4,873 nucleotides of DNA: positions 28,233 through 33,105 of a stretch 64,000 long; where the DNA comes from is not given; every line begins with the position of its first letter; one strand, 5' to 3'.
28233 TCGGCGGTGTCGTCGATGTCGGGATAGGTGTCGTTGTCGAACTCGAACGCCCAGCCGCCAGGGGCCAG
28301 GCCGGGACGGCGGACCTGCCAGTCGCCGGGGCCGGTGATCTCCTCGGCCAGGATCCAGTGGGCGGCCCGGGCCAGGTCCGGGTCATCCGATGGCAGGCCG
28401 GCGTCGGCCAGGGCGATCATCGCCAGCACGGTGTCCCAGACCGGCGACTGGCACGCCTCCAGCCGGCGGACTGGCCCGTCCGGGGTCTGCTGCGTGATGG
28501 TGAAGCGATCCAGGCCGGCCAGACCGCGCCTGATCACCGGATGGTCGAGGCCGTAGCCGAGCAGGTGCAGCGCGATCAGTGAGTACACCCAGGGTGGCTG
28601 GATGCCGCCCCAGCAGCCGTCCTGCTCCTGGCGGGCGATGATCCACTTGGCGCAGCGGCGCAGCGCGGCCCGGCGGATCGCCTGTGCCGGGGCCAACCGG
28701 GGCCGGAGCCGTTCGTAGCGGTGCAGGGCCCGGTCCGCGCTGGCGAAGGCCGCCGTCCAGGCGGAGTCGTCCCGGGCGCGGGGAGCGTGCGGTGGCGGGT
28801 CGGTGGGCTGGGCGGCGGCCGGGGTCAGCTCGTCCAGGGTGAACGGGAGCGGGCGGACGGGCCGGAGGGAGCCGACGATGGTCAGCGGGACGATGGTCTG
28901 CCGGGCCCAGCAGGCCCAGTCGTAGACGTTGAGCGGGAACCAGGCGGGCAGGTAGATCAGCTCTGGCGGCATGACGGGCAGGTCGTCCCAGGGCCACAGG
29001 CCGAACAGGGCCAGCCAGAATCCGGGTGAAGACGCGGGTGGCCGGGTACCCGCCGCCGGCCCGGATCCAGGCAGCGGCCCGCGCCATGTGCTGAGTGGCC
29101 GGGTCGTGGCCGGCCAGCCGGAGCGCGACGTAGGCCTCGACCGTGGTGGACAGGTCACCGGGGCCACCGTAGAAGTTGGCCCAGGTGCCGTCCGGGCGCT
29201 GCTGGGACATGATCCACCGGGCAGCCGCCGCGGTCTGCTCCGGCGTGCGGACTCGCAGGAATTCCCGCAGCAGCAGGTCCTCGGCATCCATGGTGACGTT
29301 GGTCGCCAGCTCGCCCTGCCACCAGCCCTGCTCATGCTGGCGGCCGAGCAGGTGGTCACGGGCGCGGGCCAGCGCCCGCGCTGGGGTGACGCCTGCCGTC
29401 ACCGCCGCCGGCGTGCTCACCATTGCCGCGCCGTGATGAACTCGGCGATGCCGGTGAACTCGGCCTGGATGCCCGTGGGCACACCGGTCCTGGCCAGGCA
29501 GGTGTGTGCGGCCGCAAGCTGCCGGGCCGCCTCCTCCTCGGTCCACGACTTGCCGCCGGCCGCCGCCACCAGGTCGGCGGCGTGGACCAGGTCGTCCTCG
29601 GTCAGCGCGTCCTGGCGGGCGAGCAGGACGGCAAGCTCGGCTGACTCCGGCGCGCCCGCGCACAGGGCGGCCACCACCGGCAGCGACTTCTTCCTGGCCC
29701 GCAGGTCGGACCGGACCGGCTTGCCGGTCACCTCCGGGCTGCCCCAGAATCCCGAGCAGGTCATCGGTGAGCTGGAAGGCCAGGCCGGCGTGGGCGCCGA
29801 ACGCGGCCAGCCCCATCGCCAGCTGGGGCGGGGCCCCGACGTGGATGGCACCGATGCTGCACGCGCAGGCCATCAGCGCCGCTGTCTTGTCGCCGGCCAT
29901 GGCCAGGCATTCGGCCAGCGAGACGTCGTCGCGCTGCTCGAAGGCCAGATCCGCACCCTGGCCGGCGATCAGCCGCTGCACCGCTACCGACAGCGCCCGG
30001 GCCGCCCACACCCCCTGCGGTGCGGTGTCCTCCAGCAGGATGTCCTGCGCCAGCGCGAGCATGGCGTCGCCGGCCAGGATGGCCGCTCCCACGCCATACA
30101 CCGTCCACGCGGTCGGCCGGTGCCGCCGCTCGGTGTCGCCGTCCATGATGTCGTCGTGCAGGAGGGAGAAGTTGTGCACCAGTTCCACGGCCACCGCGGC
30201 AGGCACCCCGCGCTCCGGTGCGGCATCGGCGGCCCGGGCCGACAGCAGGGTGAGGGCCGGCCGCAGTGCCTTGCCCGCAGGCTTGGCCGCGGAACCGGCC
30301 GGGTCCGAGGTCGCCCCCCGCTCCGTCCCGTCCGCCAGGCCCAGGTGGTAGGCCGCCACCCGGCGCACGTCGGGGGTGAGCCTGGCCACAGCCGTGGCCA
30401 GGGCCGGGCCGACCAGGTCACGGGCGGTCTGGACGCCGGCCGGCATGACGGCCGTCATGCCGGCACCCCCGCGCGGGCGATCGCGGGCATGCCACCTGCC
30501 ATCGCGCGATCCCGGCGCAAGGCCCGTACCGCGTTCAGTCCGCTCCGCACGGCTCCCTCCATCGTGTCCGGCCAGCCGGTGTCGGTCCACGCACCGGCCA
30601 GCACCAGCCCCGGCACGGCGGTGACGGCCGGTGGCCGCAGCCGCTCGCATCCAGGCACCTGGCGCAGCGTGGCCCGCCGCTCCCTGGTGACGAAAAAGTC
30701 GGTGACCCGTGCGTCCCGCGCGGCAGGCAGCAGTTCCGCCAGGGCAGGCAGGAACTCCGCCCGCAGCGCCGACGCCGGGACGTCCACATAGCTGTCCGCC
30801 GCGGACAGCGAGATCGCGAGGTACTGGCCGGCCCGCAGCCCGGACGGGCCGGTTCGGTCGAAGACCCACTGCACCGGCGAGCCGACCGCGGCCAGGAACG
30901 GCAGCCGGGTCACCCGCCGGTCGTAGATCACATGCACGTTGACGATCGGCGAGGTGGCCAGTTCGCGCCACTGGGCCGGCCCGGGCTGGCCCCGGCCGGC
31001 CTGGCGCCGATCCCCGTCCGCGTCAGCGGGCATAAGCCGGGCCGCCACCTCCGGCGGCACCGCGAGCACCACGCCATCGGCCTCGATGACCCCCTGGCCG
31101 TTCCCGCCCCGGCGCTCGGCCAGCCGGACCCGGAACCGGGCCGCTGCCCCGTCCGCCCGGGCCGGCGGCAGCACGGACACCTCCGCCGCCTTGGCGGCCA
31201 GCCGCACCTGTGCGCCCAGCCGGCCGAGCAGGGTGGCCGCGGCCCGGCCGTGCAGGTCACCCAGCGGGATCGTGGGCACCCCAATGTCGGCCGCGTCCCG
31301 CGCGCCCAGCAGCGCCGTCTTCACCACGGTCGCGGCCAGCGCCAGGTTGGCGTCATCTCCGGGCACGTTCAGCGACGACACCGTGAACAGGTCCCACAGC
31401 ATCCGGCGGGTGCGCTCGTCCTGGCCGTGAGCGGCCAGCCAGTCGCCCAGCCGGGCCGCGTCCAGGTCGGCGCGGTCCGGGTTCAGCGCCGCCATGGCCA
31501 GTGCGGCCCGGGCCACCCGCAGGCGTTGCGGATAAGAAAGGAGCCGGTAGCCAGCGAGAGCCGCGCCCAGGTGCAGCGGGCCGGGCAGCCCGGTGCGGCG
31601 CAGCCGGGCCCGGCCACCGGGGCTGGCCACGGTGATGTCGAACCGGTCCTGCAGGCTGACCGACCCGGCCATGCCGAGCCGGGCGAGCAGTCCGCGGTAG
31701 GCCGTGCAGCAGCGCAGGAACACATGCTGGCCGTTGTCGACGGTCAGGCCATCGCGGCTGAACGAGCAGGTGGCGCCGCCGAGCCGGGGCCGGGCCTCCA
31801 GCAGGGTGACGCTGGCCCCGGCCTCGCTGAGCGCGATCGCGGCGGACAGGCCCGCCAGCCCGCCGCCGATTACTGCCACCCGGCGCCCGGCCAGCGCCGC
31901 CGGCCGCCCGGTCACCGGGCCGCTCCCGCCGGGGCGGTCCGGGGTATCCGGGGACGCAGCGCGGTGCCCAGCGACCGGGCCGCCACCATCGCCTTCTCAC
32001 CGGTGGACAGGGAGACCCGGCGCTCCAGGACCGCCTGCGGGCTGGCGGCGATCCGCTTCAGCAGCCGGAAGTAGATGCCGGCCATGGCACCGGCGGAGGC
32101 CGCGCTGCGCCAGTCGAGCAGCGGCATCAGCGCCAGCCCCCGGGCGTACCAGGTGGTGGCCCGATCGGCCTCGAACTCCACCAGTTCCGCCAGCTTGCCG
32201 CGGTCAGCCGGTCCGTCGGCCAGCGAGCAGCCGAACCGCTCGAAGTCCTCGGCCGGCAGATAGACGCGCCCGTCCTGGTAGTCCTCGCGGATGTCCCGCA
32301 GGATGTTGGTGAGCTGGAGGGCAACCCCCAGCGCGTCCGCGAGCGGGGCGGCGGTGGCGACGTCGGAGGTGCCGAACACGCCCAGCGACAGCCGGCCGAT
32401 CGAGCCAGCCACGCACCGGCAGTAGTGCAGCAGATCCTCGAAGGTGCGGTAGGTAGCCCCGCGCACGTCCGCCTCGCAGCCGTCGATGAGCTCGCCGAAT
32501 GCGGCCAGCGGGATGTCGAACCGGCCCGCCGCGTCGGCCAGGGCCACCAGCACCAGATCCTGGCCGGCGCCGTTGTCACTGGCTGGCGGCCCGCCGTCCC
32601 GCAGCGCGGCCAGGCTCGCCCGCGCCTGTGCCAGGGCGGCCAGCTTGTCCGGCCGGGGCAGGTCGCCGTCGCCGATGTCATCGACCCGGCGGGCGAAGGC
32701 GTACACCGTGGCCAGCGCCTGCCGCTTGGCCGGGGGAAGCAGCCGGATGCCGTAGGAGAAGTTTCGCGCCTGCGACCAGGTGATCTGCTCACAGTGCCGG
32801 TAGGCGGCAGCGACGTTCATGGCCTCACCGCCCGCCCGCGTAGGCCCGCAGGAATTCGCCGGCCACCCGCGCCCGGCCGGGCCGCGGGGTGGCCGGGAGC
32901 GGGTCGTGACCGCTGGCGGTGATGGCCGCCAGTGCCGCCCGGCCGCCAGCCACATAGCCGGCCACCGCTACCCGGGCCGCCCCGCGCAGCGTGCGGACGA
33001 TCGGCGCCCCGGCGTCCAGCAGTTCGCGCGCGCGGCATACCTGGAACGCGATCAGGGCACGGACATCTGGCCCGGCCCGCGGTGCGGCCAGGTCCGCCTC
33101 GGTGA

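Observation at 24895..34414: Complete, translationally coupled hopanoid operon with a fused nucleosidase::IspH gene and a long structured leader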

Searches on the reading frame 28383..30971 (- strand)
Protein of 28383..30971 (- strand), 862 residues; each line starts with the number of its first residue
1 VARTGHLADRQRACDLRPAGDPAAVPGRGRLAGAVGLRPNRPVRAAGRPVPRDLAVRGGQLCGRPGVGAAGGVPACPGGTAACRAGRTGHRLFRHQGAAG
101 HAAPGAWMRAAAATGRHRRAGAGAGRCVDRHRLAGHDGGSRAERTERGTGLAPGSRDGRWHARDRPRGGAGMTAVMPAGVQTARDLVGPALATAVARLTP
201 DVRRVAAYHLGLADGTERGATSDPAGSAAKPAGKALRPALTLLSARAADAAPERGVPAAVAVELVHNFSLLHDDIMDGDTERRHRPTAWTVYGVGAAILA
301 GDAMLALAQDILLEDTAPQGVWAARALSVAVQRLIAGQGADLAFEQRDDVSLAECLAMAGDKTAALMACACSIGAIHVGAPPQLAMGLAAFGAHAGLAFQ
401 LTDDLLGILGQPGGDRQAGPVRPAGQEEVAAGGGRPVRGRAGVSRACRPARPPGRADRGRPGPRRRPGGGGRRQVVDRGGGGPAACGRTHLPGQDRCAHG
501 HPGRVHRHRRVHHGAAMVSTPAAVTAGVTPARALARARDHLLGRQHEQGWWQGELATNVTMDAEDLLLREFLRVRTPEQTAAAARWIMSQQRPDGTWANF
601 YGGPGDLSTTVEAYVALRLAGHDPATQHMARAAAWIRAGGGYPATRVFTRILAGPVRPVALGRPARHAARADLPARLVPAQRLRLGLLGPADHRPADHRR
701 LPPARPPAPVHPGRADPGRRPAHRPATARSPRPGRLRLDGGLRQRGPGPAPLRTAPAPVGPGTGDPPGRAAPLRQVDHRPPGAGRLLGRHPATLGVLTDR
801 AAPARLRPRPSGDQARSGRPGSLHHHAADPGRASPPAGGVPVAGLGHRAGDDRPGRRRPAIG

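Call 4: search_protein_families(library=pfam, proteins=[window:28383-30971:-], max_evalue=0.01)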
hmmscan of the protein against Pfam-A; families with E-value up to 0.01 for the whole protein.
window:28383-30971:- (862 aa): 3 families
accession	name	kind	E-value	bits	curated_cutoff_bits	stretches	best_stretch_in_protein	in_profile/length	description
PF13249.12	SQHop_cyclase_N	-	2.9e-46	158.4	26.2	1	535-652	2-119/291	Squalene-hopene cyclase N-terminal domain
PF00348.22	polyprenyl_synt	-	4.2e-43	147.8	27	1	225-412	8-195/251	Polyprenyl synthetase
PF13243.12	SQHop_cyclase_C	-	0.0065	16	26.1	0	576-637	157-217/319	Squalene-hopene cyclase C-terminal domain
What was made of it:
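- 29417..30458 (-): Polyprenyl (farnesyl-type) diphosphate synthase, interrupted by a 1-nt insertion (extra T at 29748/29749 in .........). The Pfam polyprenyl_synt match stops at profile position 195 of 251 in one frame (call 4).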

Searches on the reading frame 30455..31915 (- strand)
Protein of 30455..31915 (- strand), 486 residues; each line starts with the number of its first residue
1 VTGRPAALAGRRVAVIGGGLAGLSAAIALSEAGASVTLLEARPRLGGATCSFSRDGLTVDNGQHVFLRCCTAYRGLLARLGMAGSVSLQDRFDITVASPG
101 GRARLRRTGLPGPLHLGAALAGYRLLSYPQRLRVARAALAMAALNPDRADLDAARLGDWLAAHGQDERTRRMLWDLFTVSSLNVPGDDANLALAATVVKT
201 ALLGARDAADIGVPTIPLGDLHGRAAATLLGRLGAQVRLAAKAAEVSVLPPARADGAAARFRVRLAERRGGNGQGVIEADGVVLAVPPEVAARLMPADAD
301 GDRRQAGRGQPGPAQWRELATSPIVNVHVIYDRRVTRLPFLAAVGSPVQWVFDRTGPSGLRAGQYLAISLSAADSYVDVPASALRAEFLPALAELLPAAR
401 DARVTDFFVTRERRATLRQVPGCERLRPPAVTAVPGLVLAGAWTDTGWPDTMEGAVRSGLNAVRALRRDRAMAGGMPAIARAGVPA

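Call 4: search_protein_families(library=pfam, proteins=[window:30455-31915:-], max_evalue=0.01)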
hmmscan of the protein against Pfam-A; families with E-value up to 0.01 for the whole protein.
window:30455-31915:- (486 aa): 14 families
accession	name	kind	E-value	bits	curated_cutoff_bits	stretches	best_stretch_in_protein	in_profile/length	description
PF01593.30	Amino_oxidase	-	4.3e-51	175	19.8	1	20-466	1-442/443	Flavin containing amine oxidoreductase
PF13450.12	NAD_binding_8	-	7.5e-14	52.2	21.9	1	15-68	1-54/68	NAD(P)-binding Rossmann-like domain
PF12831.13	FAD_oxidored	-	2e-08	34.4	27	1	13-51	2-40/416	FAD dependent oxidoreductase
PF00890.30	FAD_binding_2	-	3.1e-08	33.7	20.4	1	13-49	2-38/414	FAD binding domain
PF07992.20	Pyr_redox_2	-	3.3e-07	30.5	26.1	1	11-46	143-178/291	Pyridine nucleotide-disulphide oxidoreductase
PF01266.30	DAO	-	4.4e-06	26.9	27.9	1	12-163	1-158/353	FAD dependent oxidoreductase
PF01134.28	GIDA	-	7.9e-06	25.6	22.1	1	13-57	2-47/391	Glucose inhibited division protein A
PF00070.33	Pyr_redox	-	1.4e-05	26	22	1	12-46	1-35/82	Pyridine nucleotide-disulphide oxidoreductase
PF01494.25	FAD_binding_3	-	3.2e-05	23.8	22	1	13-42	4-33/349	FAD binding domain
PF03486.20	HI0933_like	-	6.2e-05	23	50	1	12-46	2-36/244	HI0933-like protein Rossmann domain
PF01262.27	AlaDh_PNT_C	-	0.00063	19.7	23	1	12-44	30-62/214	Alanine dehydrogenase/PNT, C-terminal domain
PF05834.18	Lycopene_cycl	-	0.0046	16.5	23.4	1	13-45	2-36/380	Lycopene cyclase protein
PF13241.12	NAD_binding_7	-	0.006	17.6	22.1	0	8-41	5-38/104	Putative NAD(P)-binding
PF13738.12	Pyr_redox_3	-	0.0088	15.7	30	0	9-42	163-196/305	Pyridine nucleotide-disulphide oxidoreductase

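Call 27: search_protein_families(library=ncbifam, proteins=[window:30455-31915:-], max_evalue=0.00001)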
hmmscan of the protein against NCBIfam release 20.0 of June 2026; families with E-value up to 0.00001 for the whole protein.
window:30455-31915:- (486 aa): 26 families (the best 25 are shown)
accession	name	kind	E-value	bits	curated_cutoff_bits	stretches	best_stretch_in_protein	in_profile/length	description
TIGR03467.1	HpnE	equivalog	2.7e-116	389.4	283.05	1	13-466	1-428/430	hydroxysqualene dehydroxylase HpnE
TIGR02732.1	zeta_caro_desat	equivalog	6.1e-25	88.1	622.15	2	12-175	1-175/474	9,9'-di-cis-zeta-carotene desaturase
NF005560.0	PRK07233.1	equivalog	4e-24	85.2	252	1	12-470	2-432/435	hypothetical protein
TIGR02731.1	phytoene_desat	equivalog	1.5e-23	83.2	569.4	1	12-463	1-449/453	15-cis-phytoene desaturase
TIGR02734.1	crtI_fam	subfamily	1.9e-11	43.3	238.1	1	13-79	1-66/504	phytoene desaturase family protein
NF058655.1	CrtID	equivalog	9.2e-10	37.9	640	1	13-64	1-52/478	bifunctional phytoene desaturase/3,4-desaturase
NF009410.0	PRK12771.1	subfamily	2.2e-09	36.4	516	1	5-47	133-175/566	NAD(P)-binding protein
NF008845.0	PRK11883.1-5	equivalog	2.7e-09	35.8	560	1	11-85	5-85/468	protoporphyrinogen oxidase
TIGR00562.1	proto_IX_ox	equivalog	4.9e-09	35.3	97.85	1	11-81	3-75/470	protoporphyrinogen oxidase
NF008841.0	PRK11883.1-1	equivalog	1.1e-08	34.4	517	1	11-86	4-82/453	protoporphyrinogen oxidase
NF045637.1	carotdesatCrtDProt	equivalog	1.4e-08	33.8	580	1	13-66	1-54/485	1-hydroxycarotenoid 3,4-desaturase CrtD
TIGR02733.1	desat_CrtD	equivalog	3.5e-08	32.6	549.7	1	12-62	3-53/492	C-3',4' desaturase CrtD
NF005548.0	PRK07208.1-4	equivalog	8e-08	31.3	389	1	12-68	5-61/488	hypothetical protein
TIGR02485.1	CobZ_N-term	equivalog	2.8e-07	29.7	372.55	1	13-47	4-40/437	FAD-dependent tricarballylate dehydrogenase TcuA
NF005547.0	PRK07208.1-3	equivalog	6.5e-07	28.4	380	1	11-67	5-61/465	hypothetical protein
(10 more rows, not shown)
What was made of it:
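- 30455..31915 (-): hpnE (hydroxysqualene dehydroxylase). TIGR03467 scores 389.4 bits against a cut-off of 283 (call 27).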

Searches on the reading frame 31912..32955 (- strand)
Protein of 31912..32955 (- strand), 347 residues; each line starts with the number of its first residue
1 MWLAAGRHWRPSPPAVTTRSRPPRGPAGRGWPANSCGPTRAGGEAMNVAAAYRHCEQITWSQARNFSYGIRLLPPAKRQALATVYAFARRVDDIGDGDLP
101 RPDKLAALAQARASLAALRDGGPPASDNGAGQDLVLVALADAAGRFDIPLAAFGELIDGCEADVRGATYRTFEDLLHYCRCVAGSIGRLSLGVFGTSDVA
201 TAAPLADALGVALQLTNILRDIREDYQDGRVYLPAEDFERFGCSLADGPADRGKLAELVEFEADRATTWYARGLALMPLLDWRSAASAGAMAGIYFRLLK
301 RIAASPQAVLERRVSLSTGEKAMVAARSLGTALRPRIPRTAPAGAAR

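Call 4: search_protein_families(library=pfam, proteins=[window:31912-32955:-], max_evalue=0.01)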
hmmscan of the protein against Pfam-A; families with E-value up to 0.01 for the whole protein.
window:31912-32955:- (347 aa): 1 family
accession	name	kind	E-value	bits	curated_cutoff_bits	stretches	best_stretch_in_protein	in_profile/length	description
PF00494.24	SQS_PSY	-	1.6e-69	235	26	1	62-318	4-261/263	Squalene/phytoene synthase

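Call 27: search_protein_families(library=ncbifam, proteins=[window:31912-32820:-], max_evalue=0.00001)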
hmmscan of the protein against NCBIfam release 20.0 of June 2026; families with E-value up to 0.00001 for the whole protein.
window:31912-32820:- (302 aa): 6 families
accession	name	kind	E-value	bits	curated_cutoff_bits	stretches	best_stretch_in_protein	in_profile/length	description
TIGR03465.1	HpnD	equivalog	2.1e-84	282.7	278.6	1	16-283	4-264/267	presqualene diphosphate synthase HpnD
TIGR03464.1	HpnC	equivalog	1.4e-53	182.1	250.45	1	17-284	5-266/267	squalene synthase HpnC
NF045686.1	PhytoSynCyanob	equivalog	1.9e-41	142.2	550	1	3-278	17-298/310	15-cis-phytoene synthase CrtB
NF042419.1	Phyto_syn_CrtB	equivalog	4.6e-32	111.8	480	1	14-297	11-296/306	15-cis-phytoene synthase CrtB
NF045921.1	PhytnSynCrtBRhod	equivalog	1.4e-24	87.1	500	1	5-287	5-279/307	15-cis-phytoene synthase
TIGR01559.1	squal_synth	equivalog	2.6e-11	43.3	286.75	1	125-202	130-212/337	squalene synthase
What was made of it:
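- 31912..32820 (-): hpnD (presqualene diphosphate synthase). TIGR03465 scores 282.7 bits against a cut-off of 278.6 (call 27).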
